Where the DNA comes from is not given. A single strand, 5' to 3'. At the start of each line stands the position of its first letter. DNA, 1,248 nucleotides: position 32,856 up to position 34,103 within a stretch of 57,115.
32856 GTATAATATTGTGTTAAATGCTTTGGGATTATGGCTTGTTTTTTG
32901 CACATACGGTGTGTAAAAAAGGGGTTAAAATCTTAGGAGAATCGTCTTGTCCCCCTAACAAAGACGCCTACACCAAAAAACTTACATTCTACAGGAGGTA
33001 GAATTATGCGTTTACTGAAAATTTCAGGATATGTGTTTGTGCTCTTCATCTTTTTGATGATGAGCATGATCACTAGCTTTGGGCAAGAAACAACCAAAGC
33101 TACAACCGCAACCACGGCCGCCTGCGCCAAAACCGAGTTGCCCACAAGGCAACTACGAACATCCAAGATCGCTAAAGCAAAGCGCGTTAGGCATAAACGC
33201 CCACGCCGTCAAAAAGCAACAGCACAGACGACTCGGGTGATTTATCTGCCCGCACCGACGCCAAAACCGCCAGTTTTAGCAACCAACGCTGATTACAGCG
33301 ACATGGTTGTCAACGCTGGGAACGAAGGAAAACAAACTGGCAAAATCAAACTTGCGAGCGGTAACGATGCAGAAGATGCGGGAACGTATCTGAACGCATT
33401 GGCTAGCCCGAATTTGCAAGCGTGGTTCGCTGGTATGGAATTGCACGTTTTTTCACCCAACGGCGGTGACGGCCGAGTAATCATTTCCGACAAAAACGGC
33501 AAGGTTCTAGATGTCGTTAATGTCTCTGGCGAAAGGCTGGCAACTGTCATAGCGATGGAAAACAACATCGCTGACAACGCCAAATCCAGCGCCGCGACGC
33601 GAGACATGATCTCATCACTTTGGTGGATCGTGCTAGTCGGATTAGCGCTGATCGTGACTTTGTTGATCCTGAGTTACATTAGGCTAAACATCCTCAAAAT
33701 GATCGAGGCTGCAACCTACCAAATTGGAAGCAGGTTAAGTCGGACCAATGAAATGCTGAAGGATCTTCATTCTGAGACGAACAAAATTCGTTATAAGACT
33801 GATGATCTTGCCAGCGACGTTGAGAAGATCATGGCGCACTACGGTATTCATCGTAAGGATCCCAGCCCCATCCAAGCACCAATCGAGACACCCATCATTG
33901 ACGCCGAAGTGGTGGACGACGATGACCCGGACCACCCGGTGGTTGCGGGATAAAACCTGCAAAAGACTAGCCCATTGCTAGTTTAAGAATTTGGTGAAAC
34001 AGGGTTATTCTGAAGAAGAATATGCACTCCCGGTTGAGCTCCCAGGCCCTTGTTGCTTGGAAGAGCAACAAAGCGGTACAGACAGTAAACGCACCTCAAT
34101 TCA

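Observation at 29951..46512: Twelve-gene accessory block behind secY: candidate undescribed envelope translocation or host-attachment system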

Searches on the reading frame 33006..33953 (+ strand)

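Call 3: search_protein_families(library=pfam, proteins=[window:33006-33953:+], max_evalue=0.01)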
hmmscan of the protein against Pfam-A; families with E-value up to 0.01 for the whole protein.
window:33006-33953:+ (315 aa): 0 families

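Call 7: search_protein_families(library=ncbifam, proteins=[window:33006-33953:+], max_evalue=0.1)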
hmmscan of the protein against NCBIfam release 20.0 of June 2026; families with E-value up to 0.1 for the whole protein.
window:33006-33953:+ (315 aa): 1 family
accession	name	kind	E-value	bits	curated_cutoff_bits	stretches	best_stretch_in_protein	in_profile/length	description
NF050114.1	Rv3212_fam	equivalog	0.06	12.5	150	1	71-165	252-330/393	Rv3212 family protein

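Call 51: search_protein_families(library=phrogs, proteins=[window:33006-33953:+], max_evalue=0.01)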
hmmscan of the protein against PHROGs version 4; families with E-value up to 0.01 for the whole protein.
window:33006-33953:+ (315 aa): 0 families

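Call 52: search_protein_families(library=padloc, proteins=[window:33006-33953:+], max_evalue=0.01)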
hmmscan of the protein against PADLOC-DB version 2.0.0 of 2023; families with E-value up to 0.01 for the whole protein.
window:33006-33953:+ (315 aa): 0 families
